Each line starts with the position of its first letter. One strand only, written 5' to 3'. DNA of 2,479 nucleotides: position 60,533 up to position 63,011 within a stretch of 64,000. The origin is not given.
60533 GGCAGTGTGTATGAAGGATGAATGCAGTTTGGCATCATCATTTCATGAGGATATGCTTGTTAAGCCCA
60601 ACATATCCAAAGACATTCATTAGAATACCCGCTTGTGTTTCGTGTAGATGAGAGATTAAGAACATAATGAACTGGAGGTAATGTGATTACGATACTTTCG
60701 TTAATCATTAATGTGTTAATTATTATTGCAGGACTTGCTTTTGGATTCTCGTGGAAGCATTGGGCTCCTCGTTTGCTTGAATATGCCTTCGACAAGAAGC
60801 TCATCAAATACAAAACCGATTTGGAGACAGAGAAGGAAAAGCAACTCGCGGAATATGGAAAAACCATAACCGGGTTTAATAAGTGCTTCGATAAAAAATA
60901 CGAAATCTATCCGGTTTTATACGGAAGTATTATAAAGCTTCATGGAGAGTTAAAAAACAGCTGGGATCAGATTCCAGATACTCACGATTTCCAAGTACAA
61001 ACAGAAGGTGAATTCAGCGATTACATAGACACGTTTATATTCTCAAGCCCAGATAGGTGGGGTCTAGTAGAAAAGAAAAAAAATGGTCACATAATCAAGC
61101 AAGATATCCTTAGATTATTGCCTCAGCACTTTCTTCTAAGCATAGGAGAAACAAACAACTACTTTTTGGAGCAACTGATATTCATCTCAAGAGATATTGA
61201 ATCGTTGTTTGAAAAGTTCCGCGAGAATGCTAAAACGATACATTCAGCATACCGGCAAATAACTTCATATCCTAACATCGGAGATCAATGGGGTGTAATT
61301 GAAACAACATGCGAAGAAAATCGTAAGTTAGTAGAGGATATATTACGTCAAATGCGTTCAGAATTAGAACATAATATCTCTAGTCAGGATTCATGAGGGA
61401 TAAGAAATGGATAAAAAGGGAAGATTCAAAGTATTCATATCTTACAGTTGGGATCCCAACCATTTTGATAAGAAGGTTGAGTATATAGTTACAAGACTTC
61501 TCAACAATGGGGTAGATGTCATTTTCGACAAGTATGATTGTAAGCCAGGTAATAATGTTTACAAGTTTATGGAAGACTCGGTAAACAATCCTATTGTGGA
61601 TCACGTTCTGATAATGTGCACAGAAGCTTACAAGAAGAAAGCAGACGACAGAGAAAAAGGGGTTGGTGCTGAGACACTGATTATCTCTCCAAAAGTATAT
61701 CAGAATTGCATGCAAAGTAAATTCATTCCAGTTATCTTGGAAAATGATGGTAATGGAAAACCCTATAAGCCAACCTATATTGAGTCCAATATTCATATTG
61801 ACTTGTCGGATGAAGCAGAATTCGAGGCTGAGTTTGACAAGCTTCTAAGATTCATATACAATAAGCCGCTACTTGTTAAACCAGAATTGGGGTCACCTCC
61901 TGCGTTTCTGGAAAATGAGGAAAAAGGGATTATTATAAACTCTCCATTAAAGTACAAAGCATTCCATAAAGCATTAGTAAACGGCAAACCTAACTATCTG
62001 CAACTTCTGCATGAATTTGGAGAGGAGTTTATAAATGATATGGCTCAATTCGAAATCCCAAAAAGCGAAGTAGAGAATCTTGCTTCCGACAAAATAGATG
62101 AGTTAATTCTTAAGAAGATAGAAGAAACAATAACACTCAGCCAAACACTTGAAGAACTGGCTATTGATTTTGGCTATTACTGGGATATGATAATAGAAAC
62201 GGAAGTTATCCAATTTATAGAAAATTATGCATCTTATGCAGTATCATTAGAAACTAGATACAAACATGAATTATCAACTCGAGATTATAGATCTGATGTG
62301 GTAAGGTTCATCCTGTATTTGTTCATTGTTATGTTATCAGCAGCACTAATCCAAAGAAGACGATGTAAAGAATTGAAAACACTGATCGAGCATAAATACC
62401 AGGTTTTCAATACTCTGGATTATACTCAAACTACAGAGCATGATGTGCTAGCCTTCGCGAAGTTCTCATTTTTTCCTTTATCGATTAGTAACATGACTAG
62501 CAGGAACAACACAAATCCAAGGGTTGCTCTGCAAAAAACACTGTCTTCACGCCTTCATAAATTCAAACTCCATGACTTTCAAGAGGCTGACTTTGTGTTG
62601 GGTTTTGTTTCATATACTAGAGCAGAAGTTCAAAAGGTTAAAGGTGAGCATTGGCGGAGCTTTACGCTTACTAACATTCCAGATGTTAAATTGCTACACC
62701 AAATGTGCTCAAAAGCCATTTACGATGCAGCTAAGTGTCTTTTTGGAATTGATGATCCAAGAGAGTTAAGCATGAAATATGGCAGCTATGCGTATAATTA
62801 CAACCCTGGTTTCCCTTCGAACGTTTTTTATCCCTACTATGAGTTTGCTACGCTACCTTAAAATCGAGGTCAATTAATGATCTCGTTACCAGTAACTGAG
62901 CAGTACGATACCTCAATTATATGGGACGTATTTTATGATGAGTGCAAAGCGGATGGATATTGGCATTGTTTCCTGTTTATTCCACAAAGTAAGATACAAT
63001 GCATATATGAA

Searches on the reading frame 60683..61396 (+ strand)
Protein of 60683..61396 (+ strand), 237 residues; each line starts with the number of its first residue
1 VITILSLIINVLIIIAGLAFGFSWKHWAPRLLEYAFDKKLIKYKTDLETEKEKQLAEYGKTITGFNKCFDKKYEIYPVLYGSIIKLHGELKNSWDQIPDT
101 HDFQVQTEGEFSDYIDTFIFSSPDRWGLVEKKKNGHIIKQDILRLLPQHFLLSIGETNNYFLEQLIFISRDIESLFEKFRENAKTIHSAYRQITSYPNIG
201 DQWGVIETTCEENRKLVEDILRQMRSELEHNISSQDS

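Call 22: search_protein_families(library=ncbifam, proteins=[window:60683-61396:+], max_evalue=0.001)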
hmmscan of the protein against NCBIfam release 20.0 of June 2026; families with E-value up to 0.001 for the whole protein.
window:60683-61396:+ (237 aa): 0 families

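Call 64: find_homologous_proteins(query=window:60683-61396:+, max_evalue=0.00001)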
Query window:60683-61396:+ (237 aa): 20 proteins with E <= 0.00001 among 241 candidates.
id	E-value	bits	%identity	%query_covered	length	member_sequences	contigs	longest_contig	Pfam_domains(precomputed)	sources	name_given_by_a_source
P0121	4.2e-156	536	100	100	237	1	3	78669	-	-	-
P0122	2.0e-93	330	67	100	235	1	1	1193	-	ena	-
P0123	9.1e-91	322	65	97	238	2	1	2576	-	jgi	-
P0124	1.2e-89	318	66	98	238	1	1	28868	-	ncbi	-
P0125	7.8e-81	289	59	98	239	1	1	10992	-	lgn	-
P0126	3.2e-78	281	59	100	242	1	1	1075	-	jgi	-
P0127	3.0e-70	255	54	100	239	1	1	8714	-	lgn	-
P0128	1.7e-67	246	51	99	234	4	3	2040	-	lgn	-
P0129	2.0e-67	245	50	99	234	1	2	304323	-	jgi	jgi:hypothetical protein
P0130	2.4e-67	245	52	95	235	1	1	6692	-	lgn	-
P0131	4.2e-65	238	50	100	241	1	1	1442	-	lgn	-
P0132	8.1e-62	227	53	86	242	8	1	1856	-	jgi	-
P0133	7.6e-60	221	47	97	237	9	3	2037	-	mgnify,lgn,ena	mgnify:CR=1 FL=1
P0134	3.0e-59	219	48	95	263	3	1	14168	-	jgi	jgi:hypothetical protein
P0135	2.1e-58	216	47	94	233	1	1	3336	-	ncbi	-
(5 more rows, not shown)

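Call 83: search_protein_families(library=padloc, proteins=[window:60683-61396:+], max_evalue=0.001)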
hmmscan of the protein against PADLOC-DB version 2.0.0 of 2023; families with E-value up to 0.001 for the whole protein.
window:60683-61396:+ (237 aa): 0 families

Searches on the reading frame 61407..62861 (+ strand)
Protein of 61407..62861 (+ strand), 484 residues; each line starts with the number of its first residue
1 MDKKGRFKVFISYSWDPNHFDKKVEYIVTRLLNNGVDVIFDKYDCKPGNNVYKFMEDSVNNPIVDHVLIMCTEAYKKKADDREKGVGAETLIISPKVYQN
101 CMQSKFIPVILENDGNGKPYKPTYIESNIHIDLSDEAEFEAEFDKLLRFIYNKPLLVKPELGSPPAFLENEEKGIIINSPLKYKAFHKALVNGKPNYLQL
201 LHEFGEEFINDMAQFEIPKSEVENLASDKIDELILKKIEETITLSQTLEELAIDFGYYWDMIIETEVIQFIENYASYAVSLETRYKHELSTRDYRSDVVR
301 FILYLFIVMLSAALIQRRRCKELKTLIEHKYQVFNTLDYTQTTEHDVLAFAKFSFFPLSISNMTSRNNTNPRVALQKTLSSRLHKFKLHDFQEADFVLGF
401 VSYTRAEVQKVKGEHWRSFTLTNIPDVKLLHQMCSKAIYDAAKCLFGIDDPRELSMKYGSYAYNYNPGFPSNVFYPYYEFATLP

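Call 18: find_encoding_contigs(protein=window:61407-62861:+, flank=10000, max_places=10)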
Protein window:61407-62861:+ (484 aa): 6 contigs read that carry it; 2 places shown.
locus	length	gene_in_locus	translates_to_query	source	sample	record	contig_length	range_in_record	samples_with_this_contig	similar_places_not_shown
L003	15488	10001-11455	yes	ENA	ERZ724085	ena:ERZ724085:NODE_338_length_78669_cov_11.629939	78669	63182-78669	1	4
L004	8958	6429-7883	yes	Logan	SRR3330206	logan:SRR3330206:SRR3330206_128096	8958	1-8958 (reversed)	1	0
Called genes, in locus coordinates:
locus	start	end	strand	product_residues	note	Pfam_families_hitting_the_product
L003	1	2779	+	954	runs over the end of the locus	PF04851:ResIII, PF18766:SWI2_SNF2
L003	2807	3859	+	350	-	PF13289:SIR2_2 (weak)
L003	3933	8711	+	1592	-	PF04851:ResIII (weak), PF00270:DEAD, PF00271:Helicase_C, PF22982:WHD_HRQ1, PF09369:MZB, PF00929:RNase_T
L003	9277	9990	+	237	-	-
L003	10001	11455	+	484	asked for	PF08357:SEFIR, PF13676:TIR_2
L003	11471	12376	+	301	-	-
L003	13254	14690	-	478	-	PF18962:Por_Secre_tail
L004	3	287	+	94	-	?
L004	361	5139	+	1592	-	PF04851:ResIII (weak), PF00270:DEAD, PF00271:Helicase_C, PF22982:WHD_HRQ1, PF09369:MZB, PF00929:RNase_T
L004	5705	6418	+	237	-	-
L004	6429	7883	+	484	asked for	PF08357:SEFIR, PF13676:TIR_2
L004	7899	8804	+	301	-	-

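Call 22: search_protein_families(library=ncbifam, proteins=[window:61407-62861:+], max_evalue=0.001)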
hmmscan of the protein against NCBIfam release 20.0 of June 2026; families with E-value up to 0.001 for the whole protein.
window:61407-62861:+ (484 aa): 0 families

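Call 83: search_protein_families(library=padloc, proteins=[window:61407-62861:+], max_evalue=0.001)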
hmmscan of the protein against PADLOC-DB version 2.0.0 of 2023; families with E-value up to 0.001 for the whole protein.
window:61407-62861:+ (484 aa): 1 family
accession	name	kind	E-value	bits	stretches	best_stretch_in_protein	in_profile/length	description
PDLC03957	bSEFIR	-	3.7e-78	262.2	1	7-412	39-344/412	-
